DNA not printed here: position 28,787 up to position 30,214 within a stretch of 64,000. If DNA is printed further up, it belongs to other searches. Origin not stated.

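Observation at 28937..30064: CheW-domain/CheZ-phosphatase fusion protein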

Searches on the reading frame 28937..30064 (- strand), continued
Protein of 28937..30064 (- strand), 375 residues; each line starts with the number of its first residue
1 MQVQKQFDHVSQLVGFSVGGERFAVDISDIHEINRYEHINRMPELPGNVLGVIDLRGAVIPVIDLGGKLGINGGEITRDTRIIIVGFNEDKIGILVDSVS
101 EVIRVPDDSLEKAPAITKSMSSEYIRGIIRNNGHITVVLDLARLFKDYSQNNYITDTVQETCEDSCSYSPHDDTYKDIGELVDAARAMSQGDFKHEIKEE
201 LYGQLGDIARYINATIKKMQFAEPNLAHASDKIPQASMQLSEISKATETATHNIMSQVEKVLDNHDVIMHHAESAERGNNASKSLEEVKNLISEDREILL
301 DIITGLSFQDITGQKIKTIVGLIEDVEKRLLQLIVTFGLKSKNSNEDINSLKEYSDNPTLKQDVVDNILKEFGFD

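Call 30: search_protein_families(library=pfam, proteins=[L003:9941-10615:+, L008:6300-7016:+, L009:9962-10642:+, L011:1040-1720:+, L013:9944-10669:+, L014:9854-10660:+, L015:9779-10618:+, L023:9962-10657:+, L005:9554-11128:+], max_evalue=0.1)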
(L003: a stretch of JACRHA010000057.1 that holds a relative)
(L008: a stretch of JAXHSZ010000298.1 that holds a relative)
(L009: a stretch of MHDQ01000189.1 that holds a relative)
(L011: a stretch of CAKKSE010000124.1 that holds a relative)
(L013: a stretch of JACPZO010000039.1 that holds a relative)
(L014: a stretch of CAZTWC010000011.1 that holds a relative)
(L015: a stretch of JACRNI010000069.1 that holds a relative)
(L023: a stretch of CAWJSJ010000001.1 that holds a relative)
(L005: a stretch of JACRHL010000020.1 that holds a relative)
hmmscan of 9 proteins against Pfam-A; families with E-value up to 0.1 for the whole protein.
L003:9941-10615:+ (225 aa): 3 families
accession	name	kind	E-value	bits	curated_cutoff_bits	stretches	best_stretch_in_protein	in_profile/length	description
PF04344.18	CheZ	-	4.1e-23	82.8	30.7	1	43-225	2-203/203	Chemotaxis phosphatase, CheZ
PF00672.30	HAMP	-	1.2e-05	26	25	1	21-63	10-52/53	HAMP domain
PF06009.19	Laminin_II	-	0.091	13.2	33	0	59-119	37-96/138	Laminin Domain II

L008:6300-7016:+ (239 aa): 6 families
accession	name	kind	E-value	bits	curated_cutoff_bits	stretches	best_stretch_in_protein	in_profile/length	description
PF04344.18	CheZ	-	2.3e-19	70.5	30.7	1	47-237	2-201/203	Chemotaxis phosphatase, CheZ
PF00672.30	HAMP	-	3.3e-05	24.6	25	1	25-68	10-53/53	HAMP domain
PF01519.22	DUF16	-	0.0069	17.3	40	1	55-140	25-103/104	Protein of unknown function DUF16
PF18575.6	HAMP_N3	-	0.0089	16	25.7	1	26-67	3-43/43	HAMP N-terminal domain 3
PF12607.13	DUF3772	-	0.05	13.8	25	0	48-78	7-37/63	Protein of unknown function (DUF3772)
PF23735.1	KIF9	-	0.075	13.6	31.9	0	48-137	30-117/140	Kinesin-like protein KIF9 domain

L009:9962-10642:+ (227 aa): 5 families
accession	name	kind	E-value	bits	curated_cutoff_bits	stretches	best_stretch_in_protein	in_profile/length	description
PF04344.18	CheZ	-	9.3e-18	65.3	30.7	1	49-223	15-200/203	Chemotaxis phosphatase, CheZ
PF00672.30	HAMP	-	0.00015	22.5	25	1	12-56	8-52/53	HAMP domain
PF14069.11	SpoVIF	-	0.0024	17.9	27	0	126-167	17-61/72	Stage VI sporulation protein F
PF15469.12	Sec5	-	0.0031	16.2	22.7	1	12-180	361-496/837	Exocyst complex component Sec5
PF17448.7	YqaH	-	0.044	14.5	31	1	2-36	9-45/88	Uncharacterized YqaH-like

L011:1040-1720:+ (227 aa): 6 families
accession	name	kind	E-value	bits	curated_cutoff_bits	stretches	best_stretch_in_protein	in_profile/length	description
PF04344.18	CheZ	-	2.5e-22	80.2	30.7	2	127-224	104-202/203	Chemotaxis phosphatase, CheZ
PF00672.30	HAMP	-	3.3e-07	31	25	1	14-56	10-52/53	HAMP domain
PF06009.19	Laminin_II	-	0.0032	17.9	33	1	35-96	13-74/138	Laminin Domain II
PF15469.12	Sec5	-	0.015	14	22.7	1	16-181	365-498/837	Exocyst complex component Sec5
PF07889.17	DUF1664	-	0.059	13.8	34.6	0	126-174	74-119/124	Protein of unknown function (DUF1664)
PF06103.16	DUF948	-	0.067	13.8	37.2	1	53-112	19-78/89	Bacterial protein of unknown function (DUF948)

L013:9944-10669:+ (242 aa): 8 families
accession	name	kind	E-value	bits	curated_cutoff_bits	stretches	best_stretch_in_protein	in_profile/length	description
PF04344.18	CheZ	-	8.9e-22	78.4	30.7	1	71-238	22-202/203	Chemotaxis phosphatase, CheZ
PF00672.30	HAMP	-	2.5e-07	31.4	25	1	28-70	10-52/53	HAMP domain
PF15469.12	Sec5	-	0.011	14.4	22.7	1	31-195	366-498/837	Exocyst complex component Sec5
PF01025.24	GrpE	-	0.012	15.7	25.8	1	77-154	7-83/165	GrpE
PF06009.19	Laminin_II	-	0.013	15.9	33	1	49-110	13-74/138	Laminin Domain II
PF07464.16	ApoLp-III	-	0.037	14.6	36.3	1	46-154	37-142/146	Apolipophorin-III precursor (apoLp-III)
PF06103.16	DUF948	-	0.039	14.6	37.2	1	67-128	19-80/89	Bacterial protein of unknown function (DUF948)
PF19979.4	DUF6415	-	0.08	14.1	27.5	0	57-104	19-66/95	Family of unknown function (DUF6415)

L014:9854-10660:+ (269 aa): 4 families
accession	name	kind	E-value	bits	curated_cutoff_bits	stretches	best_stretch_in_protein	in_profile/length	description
PF04344.18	CheZ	-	1e-21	78.2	30.7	1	72-260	5-202/203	Chemotaxis phosphatase, CheZ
PF00672.30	HAMP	-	4.4e-05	24.1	25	1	47-89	10-52/53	HAMP domain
PF00015.26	MCPsignal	-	0.063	13.6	34.6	0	80-132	101-153/172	Methyl-accepting chemotaxis protein (MCP) signalling domain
PF00723.27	Glyco_hydro_15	-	0.092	12.1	22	0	84-142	345-403/427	Glycosyl hydrolases family 15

L015:9779-10618:+ (280 aa): 5 families
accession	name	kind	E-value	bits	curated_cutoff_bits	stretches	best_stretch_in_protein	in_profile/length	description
PF04344.18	CheZ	-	1.5e-20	74.4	30.7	1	102-279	6-202/203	Chemotaxis phosphatase, CheZ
PF00672.30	HAMP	-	0.003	18.3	25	1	76-117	10-51/53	HAMP domain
PF12128.14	DUF3584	-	0.0067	14.4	31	1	92-234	595-741/1191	Protein of unknown function (DUF3584)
PF14565.11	IL22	-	0.048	14.4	30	0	139-202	77-137/139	Interleukin 22 IL-10-related T-cell-derived-inducible factor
PF12325.13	TMF_TATA_bd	-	0.054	14.1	29.1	0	188-247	33-92/115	TATA element modulatory factor 1 TATA binding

L023:9962-10657:+ (232 aa): 10 families
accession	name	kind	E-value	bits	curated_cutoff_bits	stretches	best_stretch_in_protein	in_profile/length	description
PF04344.18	CheZ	-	3.3e-22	79.8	30.7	1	46-226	7-200/203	Chemotaxis phosphatase, CheZ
PF00672.30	HAMP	-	2.5e-05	24.9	25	1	19-61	10-52/53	HAMP domain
PF06160.17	EzrA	-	0.00047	19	39.6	1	12-116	221-325/557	Septation ring formation regulator, EzrA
PF19610.4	DUF6115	-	0.016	16.1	27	1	53-137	39-121/134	Family of unknown function (DUF6115)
PF04108.17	ATG17_like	-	0.016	15.1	43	1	67-153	206-287/355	Autophagy protein ATG17-like domain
PF06103.16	DUF948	-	0.044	14.4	37.2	0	73-119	23-73/89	Bacterial protein of unknown function (DUF948)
PF07889.17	DUF1664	-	0.058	13.9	34.6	0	63-118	46-101/124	Protein of unknown function (DUF1664)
PF21822.3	Phage_TAC_15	-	0.061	14.3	22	0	68-177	13-111/127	Phage tail assembly chaperone protein, TAC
PF04136.21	COG3_N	-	0.072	13.5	27.9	0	70-120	19-69/147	Conserved oligomeric Golgi complex subunit 3, N-terminal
PF20663.3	COG4_N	-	0.094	13.2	27.3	1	76-121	16-61/107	Conserved oligomeric Golgi complex subunit 4, N-terminal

L005:9554-11128:+ (525 aa): 4 families
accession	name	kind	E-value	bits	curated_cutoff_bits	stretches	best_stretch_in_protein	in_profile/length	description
PF01584.24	CheW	-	1.5e-35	122.2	23.5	1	152-286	1-135/138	CheW-like domain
PF04344.18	CheZ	-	7.2e-20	72.2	30.7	1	334-525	2-203/203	Chemotaxis phosphatase, CheZ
PF00239.26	Resolvase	-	0.0088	16.6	23.3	1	382-492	24-143/145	Resolvase, N terminal domain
PF04108.17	ATG17_like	-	0.045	13.7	43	1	338-476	145-277/355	Autophagy protein ATG17-like domain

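Call 34: predict_structure(alignment_id=A2)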
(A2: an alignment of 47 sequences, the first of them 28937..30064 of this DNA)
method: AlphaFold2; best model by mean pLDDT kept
length: 375 residues; sequences in the alignment: 47
mean_pLDDT: 64.4   pTM: 0.36
mean pLDDT of the five models: 64.4, 64.3, 60.5, 59.9, 58.2
residues with pLDDT >= 90: 0; 70-90: 155; 50-70: 148; < 50: 72
segments of 3 or more residues with pLDDT < 50: 1-8, 116-118, 150-176, 337-361, 373-375
pLDDT, mean of each block of 10 residues (from residue 1): 42 81 83 75 65 71 77 68 78 84 74 58 75 77 69 29 26 50 65 58 63 60 52 64 70 80 86 79 83 84 66 58 60 46 33 36 65 50
secondary structure, 60 per line:
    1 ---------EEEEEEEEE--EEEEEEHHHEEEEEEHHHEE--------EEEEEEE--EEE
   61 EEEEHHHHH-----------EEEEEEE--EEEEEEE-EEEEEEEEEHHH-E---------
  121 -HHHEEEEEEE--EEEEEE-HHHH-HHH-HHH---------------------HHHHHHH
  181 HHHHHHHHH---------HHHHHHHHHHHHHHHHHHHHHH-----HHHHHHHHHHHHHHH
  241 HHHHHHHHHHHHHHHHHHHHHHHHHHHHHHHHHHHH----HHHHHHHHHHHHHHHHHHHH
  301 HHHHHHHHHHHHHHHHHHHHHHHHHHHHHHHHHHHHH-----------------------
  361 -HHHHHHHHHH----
elements in order: E10-18 E21-26 E30-35 E49-55 E58-64 H65-69 E81-87 E90-96 E98-106 E125-131 E134-139 H141-144 H174-189 H199-220 H226-276 H281-337 H362-371

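Call 36: find_homologous_proteins(query=L007:9998-11125:+, max_evalue=1e-10)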
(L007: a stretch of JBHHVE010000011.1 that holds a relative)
Query L007:9998-11125:+ (376 aa): 52 proteins with E <= 1e-10 among 8000 candidates.
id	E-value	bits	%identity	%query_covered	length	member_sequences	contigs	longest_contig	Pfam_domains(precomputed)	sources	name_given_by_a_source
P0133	1.6e-232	789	100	100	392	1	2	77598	PF01584.25,PF04344.19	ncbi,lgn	ncbi:MAG: protein phosphatase CheZ [Leptospirillia bacterium]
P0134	1.3e-123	431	56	100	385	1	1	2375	PF01584.25,PF04344.19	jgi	-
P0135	2.6e-122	427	55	100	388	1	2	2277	PF01584.25,PF04344.19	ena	-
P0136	1.4e-121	424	55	100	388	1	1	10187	PF01584.25,PF04344.19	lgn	-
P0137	8.8e-121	422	54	100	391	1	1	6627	PF01584.25,PF04344.19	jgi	-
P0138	1.0e-120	421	56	99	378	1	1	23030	PF01584.25,PF04344.19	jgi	jgi:purine-binding chemotaxis protein CheW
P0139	2.6e-120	420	56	100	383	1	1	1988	PF01584.25,PF04344.19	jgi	jgi:purine-binding chemotaxis protein CheW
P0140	3.3e-120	420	55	100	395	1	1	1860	PF01584.25,PF04344.19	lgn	-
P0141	1.2e-119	418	56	100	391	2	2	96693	PF01584.25,PF04344.19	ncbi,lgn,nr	ncbi:MAG: protein phosphatase CheZ [Nitrospirae bacterium]|nr:protein phosphatase CheZ [Nitrospirota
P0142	1.8e-119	417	54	100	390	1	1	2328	PF01584.25,PF04344.19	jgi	jgi:purine-binding chemotaxis protein CheW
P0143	1.4e-118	414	53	100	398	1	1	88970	PF01584.25,PF04344.19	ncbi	-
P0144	1.5e-118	414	53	100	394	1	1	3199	PF01584.25,PF04344.19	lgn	-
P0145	1.6e-116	408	52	100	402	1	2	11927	PF01584.25,PF04344.19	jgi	jgi:purine-binding chemotaxis protein CheW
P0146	4.5e-116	406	54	100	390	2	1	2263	PF01584.25,PF04344.19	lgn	-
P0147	5.1e-115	403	53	100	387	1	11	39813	PF01584.25,PF04344.19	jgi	-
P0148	9.3e-115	402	53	100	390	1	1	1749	PF01584.25,PF04344.19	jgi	-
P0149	7.2e-111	389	51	100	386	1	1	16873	PF01584.25,PF04344.19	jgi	jgi:purine-binding chemotaxis protein CheW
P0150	1.3e-101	359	45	100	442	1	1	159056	PF01584.25,PF04344.19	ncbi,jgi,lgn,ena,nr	ncbi:MAG: protein phosphatase CheZ [Nitrospirota bacterium]|nr:protein phosphatase CheZ [Nitrospirot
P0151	9.1e-97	343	47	100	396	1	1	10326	PF01584.25,PF04344.19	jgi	-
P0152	3.4e-96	341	45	100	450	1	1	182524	PF01584.25,PF04344.19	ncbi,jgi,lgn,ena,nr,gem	ncbi:MAG: protein phosphatase CheZ [Nitrospirota bacterium]|nr:protein phosphatase CheZ [Nitrospirot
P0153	4.7e-96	340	46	100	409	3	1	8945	PF01584.25,PF04344.19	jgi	-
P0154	6.8e-96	340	47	100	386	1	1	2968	PF01584.25,PF04344.19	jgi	-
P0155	2.5e-95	338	47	100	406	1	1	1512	PF01584.25,PF04344.19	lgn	-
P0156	3.4e-94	334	46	100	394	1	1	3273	PF01584.25,PF04344.19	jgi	-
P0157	8.1e-94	333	45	100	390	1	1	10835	PF01584.25,PF04344.19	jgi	jgi:purine-binding chemotaxis protein CheW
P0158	1.9e-93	332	45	100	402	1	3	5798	PF01584.25,PF04344.19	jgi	jgi:purine-binding chemotaxis protein CheW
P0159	2.2e-93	332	46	100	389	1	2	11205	PF01584.25,PF04344.19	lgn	-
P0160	9.3e-90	320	44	100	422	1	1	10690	PF01584.25,PF04344.19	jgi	jgi:purine-binding chemotaxis protein CheW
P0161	2.1e-86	309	45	100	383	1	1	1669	PF01584.25,PF04344.19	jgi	jgi:purine-binding chemotaxis protein CheW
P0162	2.7e-86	308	44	100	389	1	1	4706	PF01584.25,PF04344.19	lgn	-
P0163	1.1e-80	290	46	51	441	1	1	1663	PF01584.25,PF04344.19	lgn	-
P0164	1.4e-80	289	53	77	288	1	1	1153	PF01584.25,PF04344.19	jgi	-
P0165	1.1e-76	277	48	79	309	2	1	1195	PF01584.25,PF04344.19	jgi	jgi:chemotaxis protein CheZ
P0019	1.5e-45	174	33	100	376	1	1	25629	PF01584.25,PF04344.19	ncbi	-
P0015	9.4e-45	172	31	100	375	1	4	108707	PF01584.25,PF04344.19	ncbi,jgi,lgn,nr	ncbi:MAG: protein phosphatase CheZ [Nitrospirae bacterium]|nr:protein phosphatase CheZ [Nitrospirota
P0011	1.7e-43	168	32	100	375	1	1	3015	PF01584.25,PF04344.19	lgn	-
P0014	1.9e-43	167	32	100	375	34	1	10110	PF01584.25,PF04344.19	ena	-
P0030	8.5e-43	165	33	100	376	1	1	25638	PF01584.25,PF04344.19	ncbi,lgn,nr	ncbi:MAG: protein phosphatase CheZ [Nitrospirae bacterium]|nr:protein phosphatase CheZ [Nitrospirota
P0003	9.0e-43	165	32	100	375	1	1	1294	PF01584.25,PF04344.19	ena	-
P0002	1.2e-42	165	32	100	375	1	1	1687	PF01584.25,PF04344.19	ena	-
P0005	3.5e-42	163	31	100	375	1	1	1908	PF01584.25,PF04344.19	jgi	-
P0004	5.7e-42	163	31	100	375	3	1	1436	PF01584.25,PF04344.19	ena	-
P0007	9.8e-42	162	31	100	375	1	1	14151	PF01584.25,PF04344.19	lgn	-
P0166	1.2e-41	161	31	99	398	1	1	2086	PF01584.25,PF04344.19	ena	-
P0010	2.4e-41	160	31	100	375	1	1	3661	PF01584.25,PF04344.19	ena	-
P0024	4.7e-41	160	32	100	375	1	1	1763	PF01584.25,PF04344.19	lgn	-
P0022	7.4e-41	159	32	100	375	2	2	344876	PF01584.25,PF04344.19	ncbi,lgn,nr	ncbi:MAG: protein phosphatase CheZ [Nitrospirae bacterium]|nr:protein phosphatase CheZ [Nitrospirota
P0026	1.0e-40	158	32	100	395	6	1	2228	PF01584.25,PF04344.19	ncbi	-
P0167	5.6e-39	153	30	100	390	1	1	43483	PF01584.25,PF04344.19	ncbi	-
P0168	1.1e-23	102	29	78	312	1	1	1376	PF01584.25,PF04344.19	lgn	-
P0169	1.8e-12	66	30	27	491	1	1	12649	PF01584.25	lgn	-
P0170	1.2e-11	63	28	50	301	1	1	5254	PF04344.19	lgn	-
